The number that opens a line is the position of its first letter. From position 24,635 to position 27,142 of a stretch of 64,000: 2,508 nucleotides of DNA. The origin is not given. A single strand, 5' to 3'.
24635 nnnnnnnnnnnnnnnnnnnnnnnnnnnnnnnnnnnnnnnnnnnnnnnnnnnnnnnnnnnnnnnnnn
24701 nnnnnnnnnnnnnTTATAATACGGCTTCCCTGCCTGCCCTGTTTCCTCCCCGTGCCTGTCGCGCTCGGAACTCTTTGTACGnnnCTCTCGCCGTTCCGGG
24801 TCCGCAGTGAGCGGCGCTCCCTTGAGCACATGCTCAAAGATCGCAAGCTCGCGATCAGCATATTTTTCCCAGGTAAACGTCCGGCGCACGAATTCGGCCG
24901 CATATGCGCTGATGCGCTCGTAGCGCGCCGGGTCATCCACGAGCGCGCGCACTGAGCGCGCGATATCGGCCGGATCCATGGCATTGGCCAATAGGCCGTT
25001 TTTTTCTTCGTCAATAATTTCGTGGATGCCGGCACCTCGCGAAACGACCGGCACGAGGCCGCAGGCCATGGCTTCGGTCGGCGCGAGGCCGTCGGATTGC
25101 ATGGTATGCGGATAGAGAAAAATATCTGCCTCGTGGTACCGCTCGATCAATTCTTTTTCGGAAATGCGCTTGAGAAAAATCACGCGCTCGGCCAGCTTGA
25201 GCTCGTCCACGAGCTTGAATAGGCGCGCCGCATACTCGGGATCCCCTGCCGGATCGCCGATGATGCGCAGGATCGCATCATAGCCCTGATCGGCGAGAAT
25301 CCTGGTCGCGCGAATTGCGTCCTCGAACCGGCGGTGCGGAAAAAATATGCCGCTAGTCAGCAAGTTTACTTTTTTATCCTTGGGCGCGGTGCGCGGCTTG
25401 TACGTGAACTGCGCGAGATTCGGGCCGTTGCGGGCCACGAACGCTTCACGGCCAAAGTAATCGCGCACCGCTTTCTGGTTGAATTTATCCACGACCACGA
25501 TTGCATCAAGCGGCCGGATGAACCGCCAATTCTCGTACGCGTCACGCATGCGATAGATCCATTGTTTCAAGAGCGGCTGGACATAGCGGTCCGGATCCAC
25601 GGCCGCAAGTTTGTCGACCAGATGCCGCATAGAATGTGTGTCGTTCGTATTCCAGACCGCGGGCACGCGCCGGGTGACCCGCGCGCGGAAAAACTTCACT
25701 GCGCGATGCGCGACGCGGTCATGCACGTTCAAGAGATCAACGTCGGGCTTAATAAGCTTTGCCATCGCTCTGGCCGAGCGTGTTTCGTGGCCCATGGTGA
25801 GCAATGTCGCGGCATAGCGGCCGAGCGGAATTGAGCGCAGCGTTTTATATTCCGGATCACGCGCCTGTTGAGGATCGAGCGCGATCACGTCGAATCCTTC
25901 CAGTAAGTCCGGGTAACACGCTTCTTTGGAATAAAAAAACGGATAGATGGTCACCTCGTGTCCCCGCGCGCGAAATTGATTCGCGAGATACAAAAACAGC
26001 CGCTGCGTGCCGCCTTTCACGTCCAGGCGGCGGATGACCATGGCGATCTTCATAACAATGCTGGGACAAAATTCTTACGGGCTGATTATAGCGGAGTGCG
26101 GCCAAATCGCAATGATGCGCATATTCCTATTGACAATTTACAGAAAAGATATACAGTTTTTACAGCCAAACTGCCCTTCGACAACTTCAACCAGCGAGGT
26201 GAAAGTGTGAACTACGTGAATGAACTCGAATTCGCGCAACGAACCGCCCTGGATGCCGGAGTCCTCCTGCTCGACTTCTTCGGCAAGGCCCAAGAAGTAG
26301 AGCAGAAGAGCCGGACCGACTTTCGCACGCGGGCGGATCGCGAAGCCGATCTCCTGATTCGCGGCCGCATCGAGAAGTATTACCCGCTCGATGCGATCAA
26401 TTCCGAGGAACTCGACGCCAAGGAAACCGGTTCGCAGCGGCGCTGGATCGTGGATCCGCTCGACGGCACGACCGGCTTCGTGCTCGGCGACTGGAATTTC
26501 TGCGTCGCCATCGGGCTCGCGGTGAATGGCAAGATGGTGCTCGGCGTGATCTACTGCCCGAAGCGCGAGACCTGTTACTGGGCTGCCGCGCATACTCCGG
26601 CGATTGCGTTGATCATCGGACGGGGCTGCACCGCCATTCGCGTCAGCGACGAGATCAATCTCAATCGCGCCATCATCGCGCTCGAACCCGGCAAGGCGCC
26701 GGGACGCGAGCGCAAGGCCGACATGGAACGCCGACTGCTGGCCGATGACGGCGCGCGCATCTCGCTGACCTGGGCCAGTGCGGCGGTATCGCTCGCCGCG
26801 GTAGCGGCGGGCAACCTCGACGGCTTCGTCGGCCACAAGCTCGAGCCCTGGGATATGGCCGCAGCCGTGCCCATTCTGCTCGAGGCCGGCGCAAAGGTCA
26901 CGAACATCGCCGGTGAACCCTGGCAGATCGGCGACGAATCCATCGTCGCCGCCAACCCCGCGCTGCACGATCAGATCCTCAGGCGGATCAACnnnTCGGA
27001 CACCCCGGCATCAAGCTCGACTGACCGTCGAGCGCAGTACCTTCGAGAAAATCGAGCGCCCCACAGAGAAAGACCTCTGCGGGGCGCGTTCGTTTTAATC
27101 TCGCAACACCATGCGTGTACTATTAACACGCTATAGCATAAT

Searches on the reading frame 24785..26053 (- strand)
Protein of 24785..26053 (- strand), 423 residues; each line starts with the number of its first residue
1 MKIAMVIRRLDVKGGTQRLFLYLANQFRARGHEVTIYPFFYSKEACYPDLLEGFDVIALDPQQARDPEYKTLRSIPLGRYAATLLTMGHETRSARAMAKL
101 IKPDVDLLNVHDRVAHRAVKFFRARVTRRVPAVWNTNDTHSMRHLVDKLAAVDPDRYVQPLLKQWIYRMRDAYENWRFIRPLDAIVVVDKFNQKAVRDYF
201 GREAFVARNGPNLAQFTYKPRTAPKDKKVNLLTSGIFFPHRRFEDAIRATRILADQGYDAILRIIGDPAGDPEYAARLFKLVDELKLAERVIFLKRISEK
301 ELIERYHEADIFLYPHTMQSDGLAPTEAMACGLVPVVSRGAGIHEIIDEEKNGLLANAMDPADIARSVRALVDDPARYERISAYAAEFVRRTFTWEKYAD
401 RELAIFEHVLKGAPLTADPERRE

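Call 8: search_protein_families(library=pfam, proteins=[window:24785-26053:-])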
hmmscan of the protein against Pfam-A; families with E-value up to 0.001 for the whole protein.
window:24785-26053:- (423 aa): 6 families
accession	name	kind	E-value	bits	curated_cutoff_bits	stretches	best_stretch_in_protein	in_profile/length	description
PF00534.26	Glycos_transf_1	-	1.4e-30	106.6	26.4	1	219-387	6-171/172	Glycosyl transferases group 1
PF13692.12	Glyco_trans_1_4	-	1e-20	74.9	27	1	234-374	7-142/142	Glycosyl transferases group 1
PF13439.12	Glyco_transf_4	-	1.4e-10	41.9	28.5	1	14-210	2-165/170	Glycosyltransferase Family 4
PF13524.12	Glyco_trans_1_2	-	9.6e-09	35.8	25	1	277-400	27-140/144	Glycosyl transferase-like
PF20706.3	GT4-conflict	-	4.5e-07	29.6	26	1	211-400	179-383/385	Family 4 Glycosyltransferase in conflict systems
PF13579.12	Glyco_trans_4_4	-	6.1e-06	27.1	29.7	1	14-202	1-148/158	Glycosyl transferase 4-like domain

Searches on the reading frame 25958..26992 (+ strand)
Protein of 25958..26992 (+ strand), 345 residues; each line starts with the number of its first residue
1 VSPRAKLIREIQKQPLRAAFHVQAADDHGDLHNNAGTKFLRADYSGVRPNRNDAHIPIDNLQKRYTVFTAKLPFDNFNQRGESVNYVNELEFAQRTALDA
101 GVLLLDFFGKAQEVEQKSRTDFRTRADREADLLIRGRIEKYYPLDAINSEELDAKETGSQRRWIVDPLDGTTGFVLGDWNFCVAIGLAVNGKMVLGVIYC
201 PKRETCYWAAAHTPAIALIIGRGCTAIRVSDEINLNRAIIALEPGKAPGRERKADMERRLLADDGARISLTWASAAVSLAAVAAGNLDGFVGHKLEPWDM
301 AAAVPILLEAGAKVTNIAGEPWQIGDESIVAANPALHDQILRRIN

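Call 8: search_protein_families(library=pfam, proteins=[window:25958-26992:+])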
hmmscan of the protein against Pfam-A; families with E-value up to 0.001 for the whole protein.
window:25958-26992:+ (345 aa): 1 family
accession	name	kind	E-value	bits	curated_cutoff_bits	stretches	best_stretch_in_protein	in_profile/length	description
PF00459.30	Inositol_P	-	3.6e-50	171.4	27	1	90-342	6-264/271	Inositol monophosphatase family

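Call 13: search_protein_families(library=ncbifam, proteins=[window:25958-26992:+], max_evalue=0.00001)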
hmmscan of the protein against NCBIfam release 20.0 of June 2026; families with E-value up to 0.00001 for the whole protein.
window:25958-26992:+ (345 aa): 7 families
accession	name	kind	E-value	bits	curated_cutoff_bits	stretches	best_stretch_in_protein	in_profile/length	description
TIGR02067.1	his_9_HisN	equivalog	6.3e-47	160.2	275.15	1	90-344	2-251/252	histidinol-phosphatase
NF008027.1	PRK10757.1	equivalog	8.7e-29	100.3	332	1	90-344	5-257/267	inositol-1-monophosphatase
TIGR01331.1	bisphos_cysQ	equivalog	2e-27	96.4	228.8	1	95-334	7-244/250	3'(2'),5'-bisphosphate nucleotidase CysQ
NF009321.0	PRK12676.1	equivalog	1.1e-17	63.9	264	1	126-344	47-262/264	bifunctional fructose-bisphosphatase/inositol-phosphate phosphatase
NF008182.0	PRK10931.1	equivalog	1.6e-14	53.6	379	1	96-321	8-227/246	3'(2'),5'-bisphosphate nucleotidase CysQ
TIGR01330.1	bisphos_HAL2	equivalog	1.3e-12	47.3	267.05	1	160-203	134-176/359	3'(2'),5'-bisphosphate nucleotidase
NF010678.0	PRK14076.1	equivalog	7.5e-06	25.1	493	0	259-342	191-281/570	bifunctional NADP phosphatase/NAD kinase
